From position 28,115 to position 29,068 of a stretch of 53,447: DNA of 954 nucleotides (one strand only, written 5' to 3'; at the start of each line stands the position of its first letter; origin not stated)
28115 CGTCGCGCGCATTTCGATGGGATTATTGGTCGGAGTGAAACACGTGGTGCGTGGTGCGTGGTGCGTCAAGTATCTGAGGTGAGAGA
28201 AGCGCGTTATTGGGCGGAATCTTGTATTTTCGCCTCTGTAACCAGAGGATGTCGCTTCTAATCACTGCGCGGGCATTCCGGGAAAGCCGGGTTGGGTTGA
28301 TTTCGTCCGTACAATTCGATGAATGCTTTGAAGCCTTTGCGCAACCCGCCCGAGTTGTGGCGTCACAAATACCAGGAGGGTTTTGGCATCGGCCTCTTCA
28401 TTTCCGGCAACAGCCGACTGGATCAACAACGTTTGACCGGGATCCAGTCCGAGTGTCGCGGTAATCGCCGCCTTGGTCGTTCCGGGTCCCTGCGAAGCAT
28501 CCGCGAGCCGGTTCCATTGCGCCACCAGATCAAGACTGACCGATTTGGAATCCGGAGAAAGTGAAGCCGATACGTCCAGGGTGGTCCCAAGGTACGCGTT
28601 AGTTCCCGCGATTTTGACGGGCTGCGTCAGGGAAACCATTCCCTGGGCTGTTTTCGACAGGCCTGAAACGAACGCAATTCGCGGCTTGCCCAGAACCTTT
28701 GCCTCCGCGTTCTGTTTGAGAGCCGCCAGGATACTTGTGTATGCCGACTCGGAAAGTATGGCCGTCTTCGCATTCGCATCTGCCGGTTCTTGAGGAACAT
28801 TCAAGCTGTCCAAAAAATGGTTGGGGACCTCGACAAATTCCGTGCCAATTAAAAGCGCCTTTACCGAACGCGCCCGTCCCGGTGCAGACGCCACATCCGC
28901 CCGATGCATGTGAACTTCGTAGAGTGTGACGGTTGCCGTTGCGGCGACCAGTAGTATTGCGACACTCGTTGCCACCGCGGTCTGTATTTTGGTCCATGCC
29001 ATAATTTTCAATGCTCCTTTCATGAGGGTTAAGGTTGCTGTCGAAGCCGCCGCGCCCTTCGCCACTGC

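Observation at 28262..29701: ECF sigma factor fused to a minimal secretin-like domain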

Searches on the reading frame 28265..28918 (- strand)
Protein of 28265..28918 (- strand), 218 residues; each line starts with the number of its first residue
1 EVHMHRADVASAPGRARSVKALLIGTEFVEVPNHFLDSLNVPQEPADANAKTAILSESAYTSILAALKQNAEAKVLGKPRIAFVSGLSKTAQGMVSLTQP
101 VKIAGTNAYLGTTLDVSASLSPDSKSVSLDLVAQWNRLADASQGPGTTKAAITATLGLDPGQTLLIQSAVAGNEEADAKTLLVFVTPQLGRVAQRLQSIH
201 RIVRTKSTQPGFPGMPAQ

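Call 15: search_solved_structures(query=A2, max_evalue=10, show_alignments=3)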
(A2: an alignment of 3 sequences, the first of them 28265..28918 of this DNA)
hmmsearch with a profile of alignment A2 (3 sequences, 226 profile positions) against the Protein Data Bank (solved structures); distinct sequences matched with E-value up to 10: 1.
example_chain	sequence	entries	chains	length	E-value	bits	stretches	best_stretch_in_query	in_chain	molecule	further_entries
7ofh_A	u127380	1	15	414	0.036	17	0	130-173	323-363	Virion export protein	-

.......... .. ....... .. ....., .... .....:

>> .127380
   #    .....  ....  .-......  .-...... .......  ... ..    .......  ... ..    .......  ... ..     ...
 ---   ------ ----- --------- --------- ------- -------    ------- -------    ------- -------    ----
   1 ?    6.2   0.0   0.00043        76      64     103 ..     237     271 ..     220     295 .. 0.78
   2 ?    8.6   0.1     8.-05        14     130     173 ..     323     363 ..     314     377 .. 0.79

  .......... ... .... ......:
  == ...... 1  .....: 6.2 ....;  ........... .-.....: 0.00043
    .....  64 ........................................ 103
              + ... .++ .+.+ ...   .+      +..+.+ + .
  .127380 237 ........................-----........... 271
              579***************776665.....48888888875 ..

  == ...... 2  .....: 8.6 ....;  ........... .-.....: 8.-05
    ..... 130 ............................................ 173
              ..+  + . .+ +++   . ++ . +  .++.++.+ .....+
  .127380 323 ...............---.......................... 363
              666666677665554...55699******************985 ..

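Call 21: search_protein_representatives(alignment_id=A2)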
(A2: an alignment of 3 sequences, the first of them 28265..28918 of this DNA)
Query: 3 sequences, 226 profile positions. Proteins with E-value up to 0.001 (for the whole library): 82; up to 1e-10: 21; up to 1e-30: 5. The best 82 are listed.
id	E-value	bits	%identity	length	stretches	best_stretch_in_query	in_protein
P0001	1.1e-110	385.1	-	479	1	1-225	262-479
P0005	1.3e-53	198.5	-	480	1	10-216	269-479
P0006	6.3e-44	166.8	-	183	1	39-215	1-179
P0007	2.2e-37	145.4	-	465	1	18-210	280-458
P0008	3.1e-36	141.6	-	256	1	12-210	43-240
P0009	4.0e-28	115.1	-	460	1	6-210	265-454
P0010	6.3e-22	94.8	-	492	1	2-224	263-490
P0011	1.7e-20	90.2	-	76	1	55-125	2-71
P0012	2.2e-20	89.8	-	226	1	20-217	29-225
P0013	3.4e-20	89.1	-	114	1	97-210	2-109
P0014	2.4e-18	83.1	-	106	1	67-170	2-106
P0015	2.1e-17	80.0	-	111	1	97-212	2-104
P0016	9.1e-16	74.7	-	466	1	6-210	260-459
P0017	4.3e-14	69.2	-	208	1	48-200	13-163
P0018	5.6e-13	65.5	-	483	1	12-217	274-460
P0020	9.2e-13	64.8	-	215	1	19-202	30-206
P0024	2.5e-11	60.1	-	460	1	40-208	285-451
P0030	3.2e-09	53.2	-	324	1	21-214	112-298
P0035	1.1e-07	48.2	-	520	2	16-199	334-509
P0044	4.5e-07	46.2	-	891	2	51-200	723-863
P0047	2.9e-06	43.6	-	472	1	22-201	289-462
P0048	3.0e-06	43.5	-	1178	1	45-200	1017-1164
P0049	3.6e-06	43.3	-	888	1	12-201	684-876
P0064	5.6e-05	39.4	-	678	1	42-200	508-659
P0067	8.9e-05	38.7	-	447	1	19-211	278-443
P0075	2.5e-04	37.3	-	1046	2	22-132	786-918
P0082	7.4e-04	35.7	-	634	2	24-133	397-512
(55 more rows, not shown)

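Call 26: search_protein_families(library=pfam, proteins=[P0005, P0007, P0009, P0010, P0016, P0018, P0024, P0035, P0047, P0067], max_evalue=0.1)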
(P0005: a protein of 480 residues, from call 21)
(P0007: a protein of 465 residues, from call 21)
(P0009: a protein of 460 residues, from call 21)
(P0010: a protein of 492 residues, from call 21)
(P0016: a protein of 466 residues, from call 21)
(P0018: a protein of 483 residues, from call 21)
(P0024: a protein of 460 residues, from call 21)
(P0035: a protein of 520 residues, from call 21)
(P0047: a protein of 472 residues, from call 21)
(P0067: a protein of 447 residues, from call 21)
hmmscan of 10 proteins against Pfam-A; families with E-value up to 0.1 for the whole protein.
P0005 (480 aa): 4 families
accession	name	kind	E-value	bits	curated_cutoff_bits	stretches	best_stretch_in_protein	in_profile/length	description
PF04542.20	Sigma70_r2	-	2.6e-13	50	24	1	25-93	1-71/71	Sigma-70 region 2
PF04545.22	Sigma70_r4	-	1.6e-09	37.5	24.1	1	125-174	1-50/50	Sigma-70, region 4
PF08281.18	Sigma70_r4_2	-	3.3e-09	36.7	25.7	1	122-172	4-54/54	Sigma-70, region 4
PF00263.26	Secretin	-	0.00024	21.2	27.5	1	325-433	1-119/169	Bacterial type II and III secretion system protein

P0007 (465 aa): 5 families
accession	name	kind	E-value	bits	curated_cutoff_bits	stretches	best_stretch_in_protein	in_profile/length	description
PF04542.20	Sigma70_r2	-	5.4e-12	45.8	24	1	25-90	1-68/71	Sigma-70 region 2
PF04545.22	Sigma70_r4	-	8e-11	41.7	24.1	1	124-173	1-50/50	Sigma-70, region 4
PF08281.18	Sigma70_r4_2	-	7.3e-10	38.8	25.7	1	121-171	4-54/54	Sigma-70, region 4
PF07638.17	Sigma70_ECF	-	0.0023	18.3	21.1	1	122-173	127-181/185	ECF sigma factor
PF21555.2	CCC_C_1st_pro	-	0.045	14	27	0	153-205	29-81/128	Prokaryotic cation-chloride cotransporter, C-terminal domain, 1st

P0009 (460 aa): 4 families
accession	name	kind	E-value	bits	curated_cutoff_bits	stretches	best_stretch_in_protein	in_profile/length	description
PF04542.20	Sigma70_r2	-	5.2e-10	39.4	24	1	25-89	1-67/71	Sigma-70 region 2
PF08281.18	Sigma70_r4_2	-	6.9e-10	38.9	25.7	1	123-173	4-54/54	Sigma-70, region 4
PF04545.22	Sigma70_r4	-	1.2e-08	34.7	24.1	1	126-174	1-49/50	Sigma-70, region 4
PF07638.17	Sigma70_ECF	-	0.071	13.4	21.1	0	39-166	39-172/185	ECF sigma factor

P0010 (492 aa): 7 families
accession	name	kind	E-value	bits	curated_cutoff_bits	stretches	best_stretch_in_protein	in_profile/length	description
PF04542.20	Sigma70_r2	-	8.7e-14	51.5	24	1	25-93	1-71/71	Sigma-70 region 2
PF08281.18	Sigma70_r4_2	-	2e-10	40.6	25.7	1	122-172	4-54/54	Sigma-70, region 4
PF04545.22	Sigma70_r4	-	1.7e-09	37.5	24.1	1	125-173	1-49/50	Sigma-70, region 4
PF03710.21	GlnE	-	0.0023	17.8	24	0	96-163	19-88/252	Glutamate-ammonia ligase adenylyltransferase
PF07638.17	Sigma70_ECF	-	0.02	15.3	21.1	1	104-165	114-172/185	ECF sigma factor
PF19750.4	DUF6237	-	0.028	15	25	1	88-128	22-62/90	Family of unknown function (DUF6237)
PF13384.12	HTH_23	-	0.033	14.5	24.6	0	130-165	3-38/50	Homeodomain-like domain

P0016 (466 aa): 4 families
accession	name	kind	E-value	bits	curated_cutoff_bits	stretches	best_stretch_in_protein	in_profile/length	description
PF04542.20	Sigma70_r2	-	1.2e-12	47.9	24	1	24-92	1-71/71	Sigma-70 region 2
PF04545.22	Sigma70_r4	-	1.8e-09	37.4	24.1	1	123-172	1-50/50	Sigma-70, region 4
PF08281.18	Sigma70_r4_2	-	1.3e-08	34.8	25.7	1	120-170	4-54/54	Sigma-70, region 4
PF00263.26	Secretin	-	1.4e-06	28.4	27.5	1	325-423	4-119/169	Bacterial type II and III secretion system protein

P0018 (483 aa): 3 families
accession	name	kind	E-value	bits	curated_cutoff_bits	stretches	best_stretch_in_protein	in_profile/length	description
PF08281.18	Sigma70_r4_2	-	9.5e-12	44.8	25.7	1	121-171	4-54/54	Sigma-70, region 4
PF04542.20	Sigma70_r2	-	3e-11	43.4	24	1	25-92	1-70/71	Sigma-70 region 2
PF04545.22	Sigma70_r4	-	1.2e-10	41.2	24.1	1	125-172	2-49/50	Sigma-70, region 4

P0024 (460 aa): 4 families
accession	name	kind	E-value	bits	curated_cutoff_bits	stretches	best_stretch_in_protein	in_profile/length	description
PF04545.22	Sigma70_r4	-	5.1e-11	42.3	24.1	1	123-172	1-50/50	Sigma-70, region 4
PF04542.20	Sigma70_r2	-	8.5e-10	38.7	24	1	24-91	1-70/71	Sigma-70 region 2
PF08281.18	Sigma70_r4_2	-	3.1e-07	30.3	25.7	1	120-170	4-54/54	Sigma-70, region 4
PF00263.26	Secretin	-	5.4e-07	29.8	27.5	1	320-414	8-119/169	Bacterial type II and III secretion system protein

P0035 (520 aa): 5 families
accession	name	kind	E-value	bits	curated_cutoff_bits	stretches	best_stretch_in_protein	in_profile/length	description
PF04542.20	Sigma70_r2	-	1.8e-12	47.3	24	1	25-92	1-70/71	Sigma-70 region 2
PF08281.18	Sigma70_r4_2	-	6.1e-10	39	25.7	1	121-172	3-54/54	Sigma-70, region 4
PF04545.22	Sigma70_r4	-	1.2e-06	28.4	24.1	1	125-174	1-50/50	Sigma-70, region 4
PF06530.18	Phage_antitermQ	-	0.0055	17.1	26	1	124-179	58-113/118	Phage antitermination protein Q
PF14476.11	Chloroplast_duf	-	0.056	12.9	25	1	145-227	184-262/320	Petal formation-expressed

P0047 (472 aa): 5 families
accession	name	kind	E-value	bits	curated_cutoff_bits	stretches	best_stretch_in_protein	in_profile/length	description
PF04545.22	Sigma70_r4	-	3.7e-11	42.8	24.1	1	124-173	1-50/50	Sigma-70, region 4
PF04542.20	Sigma70_r2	-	5.2e-11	42.6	24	1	25-90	1-68/71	Sigma-70 region 2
PF08281.18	Sigma70_r4_2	-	4e-09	36.4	25.7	1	121-171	4-54/54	Sigma-70, region 4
PF07638.17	Sigma70_ECF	-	3.4e-05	24.3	21.1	1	120-173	125-181/185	ECF sigma factor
PF18944.7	DUF5691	-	0.099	12.5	27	0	3-99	370-467/491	Family of unknown function (DUF5691)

P0067 (447 aa): 5 families
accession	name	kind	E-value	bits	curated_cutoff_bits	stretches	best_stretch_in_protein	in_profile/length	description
PF04542.20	Sigma70_r2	-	2.4e-10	40.5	24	1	25-90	1-68/71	Sigma-70 region 2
PF08281.18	Sigma70_r4_2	-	1.5e-09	37.8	25.7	1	122-172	4-54/54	Sigma-70, region 4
PF04545.22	Sigma70_r4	-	2.9e-09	36.7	24.1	1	125-174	1-50/50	Sigma-70, region 4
PF00263.26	Secretin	-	0.00026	21.1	27.5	1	320-392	2-90/169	Bacterial type II and III secretion system protein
PF13404.12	HTH_AsnC-type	-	0.037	14.3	27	0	146-167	19-40/42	AsnC-type helix-turn-helix domain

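Call 27: search_protein_families(library=pfam, proteins=[P0008, P0012, P0020, P0030, P0044, P0048, P0049, P0064, P0075, P0082], max_evalue=0.1)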
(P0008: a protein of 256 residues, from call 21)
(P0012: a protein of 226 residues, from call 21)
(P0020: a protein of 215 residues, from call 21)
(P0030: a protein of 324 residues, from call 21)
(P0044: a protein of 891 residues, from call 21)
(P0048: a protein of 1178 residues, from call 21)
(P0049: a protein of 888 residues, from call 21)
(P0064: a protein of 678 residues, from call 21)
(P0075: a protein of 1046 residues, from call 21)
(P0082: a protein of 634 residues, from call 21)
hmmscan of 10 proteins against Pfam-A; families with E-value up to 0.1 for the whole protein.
P0008 (256 aa): 0 families

P0012 (226 aa): 1 family
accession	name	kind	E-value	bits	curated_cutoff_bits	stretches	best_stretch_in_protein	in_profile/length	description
PF00263.26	Secretin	-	7.9e-05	22.7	27.5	1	76-176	2-119/169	Bacterial type II and III secretion system protein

P0020 (215 aa): 1 family
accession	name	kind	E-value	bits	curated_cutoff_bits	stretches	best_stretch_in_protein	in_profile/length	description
PF00263.26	Secretin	-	2.9e-08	33.9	27.5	1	77-172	1-118/169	Bacterial type II and III secretion system protein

P0030 (324 aa): 7 families
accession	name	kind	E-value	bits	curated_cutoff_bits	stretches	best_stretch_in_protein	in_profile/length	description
PF00263.26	Secretin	-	7.5e-07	29.3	27.5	1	157-253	1-119/169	Bacterial type II and III secretion system protein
PF24670.1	DUF7653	-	0.0014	19.2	27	1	34-100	2-67/125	Domain of unknown function (DUF7653)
PF04999.18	FtsL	-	0.017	15.6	22.9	1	3-57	9-62/97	Cell division protein FtsL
PF12443.13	AKNA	-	0.03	15.4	28.1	1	34-63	50-79/99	AT-hook-containing transcription factor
PF23884.1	DUF7237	-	0.061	14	27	0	74-94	30-50/77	Family of unknown function (DUF7237)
PF20570.3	DUF6779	-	0.073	14.2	28.1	0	15-96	8-92/108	Domain of unknown function (DUF6779)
PF04977.20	DivIC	-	0.077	13.3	28.9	1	19-61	6-48/80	Septum formation initiator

P0044 (891 aa): 3 families
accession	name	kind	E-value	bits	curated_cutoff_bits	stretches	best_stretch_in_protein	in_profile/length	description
PF05569.17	Peptidase_M56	-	1.8e-40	139.4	31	1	18-314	2-295/296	BlaR1 peptidase M56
PF00263.26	Secretin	-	1.1e-07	32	27.5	1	744-835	7-120/169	Bacterial type II and III secretion system protein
PF01435.24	Peptidase_M48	-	2.6e-06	27.8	20.3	1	159-259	7-113/186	Peptidase family M48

P0048 (1178 aa): 3 families
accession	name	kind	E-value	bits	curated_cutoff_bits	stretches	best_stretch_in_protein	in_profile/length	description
PF05569.17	Peptidase_M56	-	2.9e-36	125.6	31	1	20-319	7-294/296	BlaR1 peptidase M56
PF00263.26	Secretin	-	4e-08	33.5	27.5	1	1039-1137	2-119/169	Bacterial type II and III secretion system protein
PF02472.21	ExbD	-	0.0007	20.1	25.4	1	367-442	51-125/128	Biopolymer transport protein ExbD/TolR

P0049 (888 aa): 4 families
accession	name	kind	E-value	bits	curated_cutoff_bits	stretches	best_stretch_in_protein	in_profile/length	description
PF05569.17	Peptidase_M56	-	8.8e-40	137.2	31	1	19-289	6-269/296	BlaR1 peptidase M56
PF00263.26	Secretin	-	4.5e-16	59.3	27.5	1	738-851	1-122/169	Bacterial type II and III secretion system protein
PF07271.16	Cytadhesin_P30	-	0.049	13.7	40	0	431-531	143-245/275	Cytadhesin P30/P32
PF03958.22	Secretin_N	-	0.076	13.7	28.2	0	556-635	22-63/69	Bacterial type II/III secretion system short domain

P0064 (678 aa): 4 families
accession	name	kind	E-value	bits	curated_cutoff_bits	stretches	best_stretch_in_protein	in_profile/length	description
PF05569.17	Peptidase_M56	-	6.8e-35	121.1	31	1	19-312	6-294/296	BlaR1 peptidase M56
PF00263.26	Secretin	-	1.8e-10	41.1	27.5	1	533-639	2-121/169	Bacterial type II and III secretion system protein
PF03958.22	Secretin_N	-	0.0037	17.9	28.2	1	394-476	25-69/69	Bacterial type II/III secretion system short domain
PF01435.24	Peptidase_M48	-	0.023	15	20.3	1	165-247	14-102/186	Peptidase family M48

P0075 (1046 aa): 5 families
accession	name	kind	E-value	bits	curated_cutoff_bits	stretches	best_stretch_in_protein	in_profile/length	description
PF05569.17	Peptidase_M56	-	3.1e-41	141.9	31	1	25-313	9-294/296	BlaR1 peptidase M56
PF00263.26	Secretin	-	1.5e-24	86.9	27.5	1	834-1021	3-168/169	Bacterial type II and III secretion system protein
PF02472.21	ExbD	-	2.1e-08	34.7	25.4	1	552-639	41-126/128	Biopolymer transport protein ExbD/TolR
PF01435.24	Peptidase_M48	-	0.0098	16.2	20.3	1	196-255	48-110/186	Peptidase family M48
PF03958.22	Secretin_N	-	0.056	14.1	28.2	0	754-785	38-69/69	Bacterial type II/III secretion system short domain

P0082 (634 aa): 5 families
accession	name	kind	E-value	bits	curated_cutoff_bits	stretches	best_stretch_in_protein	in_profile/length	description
PF05569.17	Peptidase_M56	-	2.6e-29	102.8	31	1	54-291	40-272/296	BlaR1 peptidase M56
PF00263.26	Secretin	-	3.3e-13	50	27.5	1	441-590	1-132/169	Bacterial type II and III secretion system protein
PF01435.24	Peptidase_M48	-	3.1e-05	24.3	20.3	1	203-258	53-112/186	Peptidase family M48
PF17197.9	DUF5134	-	0.0083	16.5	29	0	5-156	22-128/152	Domain of unknown function (DUF5134)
PF20606.3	DUF6799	-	0.038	14.2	26.8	0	445-471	30-56/63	Domain of unknown function (DUF6799)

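Call 31: search_solved_structures(query=A4, max_evalue=1, show_alignments=3)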
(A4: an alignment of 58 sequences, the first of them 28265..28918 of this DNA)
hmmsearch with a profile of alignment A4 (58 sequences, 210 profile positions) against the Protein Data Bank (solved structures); distinct sequences matched with E-value up to 1: 23.
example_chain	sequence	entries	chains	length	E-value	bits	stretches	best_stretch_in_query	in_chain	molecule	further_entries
6i1x_A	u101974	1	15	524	5.1e-18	68.4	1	56-199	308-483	Type II secretion system protein D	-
6i1y_A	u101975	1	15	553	1e-16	64.1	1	55-199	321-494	General secretion pathway protein GspD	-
9k8v_A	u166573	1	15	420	2.3e-16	63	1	57-199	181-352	General secretion pathway protein D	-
5wq8_A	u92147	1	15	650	6.9e-16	61.4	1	57-199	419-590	Type II secretion system protein D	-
5wq7_A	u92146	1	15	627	1.1e-15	60.8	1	60-200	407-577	Putative type II secretion system protein D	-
5wq9_A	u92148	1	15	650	1.2e-15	60.7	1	57-199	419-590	Type II secretion system protein D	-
5wln_G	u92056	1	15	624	4.6e-15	58.7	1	17-198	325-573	Type II secretion system protein D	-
6hcg_A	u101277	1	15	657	7.3e-15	58.1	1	59-199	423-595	Type II secretion system protein D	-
3jc8_Qa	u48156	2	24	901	7.3e-14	54.8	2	61-198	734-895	PilQ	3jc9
8odn_A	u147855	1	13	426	1.7e-13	53.6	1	59-197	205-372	RcpA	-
7ofh_A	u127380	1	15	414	1.9e-13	53.5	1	43-196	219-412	Virion export protein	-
5w68_A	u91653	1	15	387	3.5e-12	49.3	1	59-198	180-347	Putative type II secretion protein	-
6w6m_A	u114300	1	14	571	5.2e-12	48.8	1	61-195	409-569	Type IV pilus secretin PilQ family protein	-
5zdh_A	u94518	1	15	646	1.4e-11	47.3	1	59-198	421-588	Type II secretion system protein D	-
6ve2_A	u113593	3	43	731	3.9e-08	36.1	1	61-199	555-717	Fimbrial assembly protein PilQ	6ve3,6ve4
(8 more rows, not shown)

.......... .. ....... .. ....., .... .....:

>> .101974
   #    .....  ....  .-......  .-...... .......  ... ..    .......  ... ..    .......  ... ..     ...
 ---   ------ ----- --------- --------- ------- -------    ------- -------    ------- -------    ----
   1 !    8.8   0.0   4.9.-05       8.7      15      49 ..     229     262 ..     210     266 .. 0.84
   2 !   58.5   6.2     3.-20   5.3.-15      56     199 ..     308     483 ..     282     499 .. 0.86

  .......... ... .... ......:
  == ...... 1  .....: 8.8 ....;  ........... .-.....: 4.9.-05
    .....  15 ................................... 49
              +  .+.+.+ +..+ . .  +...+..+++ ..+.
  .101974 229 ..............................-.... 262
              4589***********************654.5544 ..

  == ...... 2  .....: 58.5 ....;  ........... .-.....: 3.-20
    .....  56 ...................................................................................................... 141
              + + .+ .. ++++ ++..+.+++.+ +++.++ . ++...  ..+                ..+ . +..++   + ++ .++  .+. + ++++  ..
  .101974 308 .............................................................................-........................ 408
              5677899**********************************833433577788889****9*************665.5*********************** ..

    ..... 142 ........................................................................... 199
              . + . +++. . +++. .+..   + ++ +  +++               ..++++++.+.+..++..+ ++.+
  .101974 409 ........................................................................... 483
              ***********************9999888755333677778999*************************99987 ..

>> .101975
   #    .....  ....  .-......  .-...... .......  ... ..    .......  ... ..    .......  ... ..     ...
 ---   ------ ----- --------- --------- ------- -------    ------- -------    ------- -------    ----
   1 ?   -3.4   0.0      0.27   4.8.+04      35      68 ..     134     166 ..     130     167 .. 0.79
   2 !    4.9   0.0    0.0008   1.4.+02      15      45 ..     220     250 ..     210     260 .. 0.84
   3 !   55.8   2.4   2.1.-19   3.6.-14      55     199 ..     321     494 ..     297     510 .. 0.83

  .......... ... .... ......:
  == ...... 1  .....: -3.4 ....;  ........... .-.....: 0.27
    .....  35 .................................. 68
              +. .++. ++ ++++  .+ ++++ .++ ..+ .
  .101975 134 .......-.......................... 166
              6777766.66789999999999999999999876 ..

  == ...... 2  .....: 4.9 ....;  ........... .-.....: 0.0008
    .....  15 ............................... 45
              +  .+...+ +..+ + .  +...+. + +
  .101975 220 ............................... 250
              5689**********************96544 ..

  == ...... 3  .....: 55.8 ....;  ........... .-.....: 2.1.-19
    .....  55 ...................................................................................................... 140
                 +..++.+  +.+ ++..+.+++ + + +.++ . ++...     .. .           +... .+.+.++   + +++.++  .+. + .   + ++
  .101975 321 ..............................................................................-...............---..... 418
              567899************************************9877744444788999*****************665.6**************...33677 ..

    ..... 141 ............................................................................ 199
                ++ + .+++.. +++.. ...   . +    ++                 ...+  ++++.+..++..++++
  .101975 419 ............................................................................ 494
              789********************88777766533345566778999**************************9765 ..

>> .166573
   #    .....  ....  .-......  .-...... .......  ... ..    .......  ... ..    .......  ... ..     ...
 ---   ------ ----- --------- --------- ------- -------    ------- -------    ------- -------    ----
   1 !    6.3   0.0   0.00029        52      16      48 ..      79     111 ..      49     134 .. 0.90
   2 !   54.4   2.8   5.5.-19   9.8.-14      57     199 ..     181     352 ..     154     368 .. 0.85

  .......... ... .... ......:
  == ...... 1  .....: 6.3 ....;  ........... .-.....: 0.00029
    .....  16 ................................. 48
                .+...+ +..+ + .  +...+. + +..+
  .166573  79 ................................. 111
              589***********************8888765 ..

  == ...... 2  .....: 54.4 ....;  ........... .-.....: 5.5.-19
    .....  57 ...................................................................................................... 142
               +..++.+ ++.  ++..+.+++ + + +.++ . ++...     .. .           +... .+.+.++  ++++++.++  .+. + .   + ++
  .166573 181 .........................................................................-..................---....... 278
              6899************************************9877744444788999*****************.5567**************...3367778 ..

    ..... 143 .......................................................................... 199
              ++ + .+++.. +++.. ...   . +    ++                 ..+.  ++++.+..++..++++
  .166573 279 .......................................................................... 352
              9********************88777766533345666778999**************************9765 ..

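Call 34: find_related_loci(query=A2, collection=genome_contigs, flank=4000)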
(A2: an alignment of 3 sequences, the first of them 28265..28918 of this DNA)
Query A2 (218 aa) in genome_contigs; peptide patterns used: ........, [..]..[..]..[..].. (x = any residue, [..] = any of these).
65 stretches matched a pattern, but none encodes a relative of the query by tblastn (E <= 1e-3).

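Call 39: predict_structure(alignment_id=A4)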
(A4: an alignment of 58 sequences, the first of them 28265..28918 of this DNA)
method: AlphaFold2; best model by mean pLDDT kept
length: 218 residues; sequences in the alignment: 58
mean_pLDDT: 87.9   pTM: 0.79
mean pLDDT of the five models: 87.9, 86.4, 86.1, 85.0, 84.7
residues with pLDDT >= 90: 145; 70-90: 47; 50-70: 24; < 50: 2
segments of 3 or more residues with pLDDT < 50: none
pLDDT, mean of each block of 10 residues (from residue 1): 59 82 96 94 89 96 97 97 84 96 94 97 94 92 84 92 95 82 96 73 71 70
secondary structure, 60 per line:
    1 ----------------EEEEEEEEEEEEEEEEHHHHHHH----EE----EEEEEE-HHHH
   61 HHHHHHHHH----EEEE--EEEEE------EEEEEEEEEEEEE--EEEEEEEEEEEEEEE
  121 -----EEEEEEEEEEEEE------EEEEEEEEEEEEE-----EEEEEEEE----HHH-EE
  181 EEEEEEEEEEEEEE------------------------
elements in order: E17-32 H33-39 E50-55 H57-69 E74-77 E80-84 E91-103 E106-120 E126-138 E145-157 E163-170 E179-194

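Call 42: fold_search(model_id=the predicted structure, library=pdb)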
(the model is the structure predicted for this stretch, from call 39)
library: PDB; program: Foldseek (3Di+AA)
matches with E <= 10: 1127; with E <= 0.001: 9
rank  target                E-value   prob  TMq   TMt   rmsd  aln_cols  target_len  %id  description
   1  5wq8_A                2.5e-05  1.00  0.32  0.16  23.2       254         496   15  CryoEM structure of type II secretion system secretin GspD in Vibrio cholerae (released 2016-12-28)
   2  5w68_A                4.7e-05  1.00  0.33  0.22  23.9       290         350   13  Type II secretin from Enteropathogenic Escherichia coli - GspD (released 2017-11-15)
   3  8co1_A1               6.1e-05  1.00  0.29  0.12  20.4       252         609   12  Type II Secretion System (released 2024-04-10)
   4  5wq9_A                7.5e-05  1.00  0.36  0.17  23.6       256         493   14  CryoEM structure of type II secretion system secretin GspD G453A mutant in Vibrio cholerae (released 2016-12-28)
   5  7ofh_A                8.7e-05  1.00  0.37  0.35  13.7       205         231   18  CryoEM structure of the outer membrane secretin pore pIV from the f1 filamentous bacteriophage. (released 2021-11-03)
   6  5zdh_A                8.7e-05  1.00  0.35  0.18  23.8       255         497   12  CryoEM structure of ETEC Pilotin-Secretin AspS-GspD complex (released 2018-04-18)
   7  6i1y_A                1.1e-04  1.00  0.32  0.16  22.5       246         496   13  Vibrio vulnificus EpsD (released 2019-04-10)
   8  9k8v_A                2.1e-04  1.00  0.34  0.22  22.6       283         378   13  Cryo-EM structure of the Type II secretion system protein from Vibrio cholerae (released 2025-10-29)
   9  5wq7_A                4.8e-04  1.00  0.31  0.17  19.8       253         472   11  CryoEM structure of type II secretion system secretin GspD in E.coli K12 (released 2016-12-28)
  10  5wln_A                1.7e-03  0.98  0.31  0.19  19.7       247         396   13  Cryo-EM structure of the T2SS secretin XcpQ from Pseudomonas aeruginosa (released 2017-10-25)
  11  8axl_A                1.8e-03  0.96  0.28  0.21  20.5       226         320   11  Outer membrane secretin pore of the type 3 secretion system of Shigella flexneri (released 2023-03-01)
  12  6dv6_A                1.8e-03  0.96  0.28  0.19  21.6       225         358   10  Structure of the Salmonella SPI-1 type III secretion injectisome secretin InvG (residues 176-end) in the open gate sta (released 2018-10-03)
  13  6dv3_A                1.8e-03  0.96  0.28  0.14  21.6       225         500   10  Structure of the Salmonella SPI-1 type III secretion injectisome secretin InvG in the open gate state (released 2018-10-03)
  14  6q15_B                2.5e-03  0.95  0.27  0.14  20.3       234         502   11  Structure of the Salmonella SPI-1 injectisome needle complex (released 2019-10-23)
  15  6pee_A                2.9e-03  0.91  0.29  0.20  18.7       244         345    9  InvG secretin domain beta-barrel from Salmonella SPI-1 injectisome NC-base (released 2019-10-23)
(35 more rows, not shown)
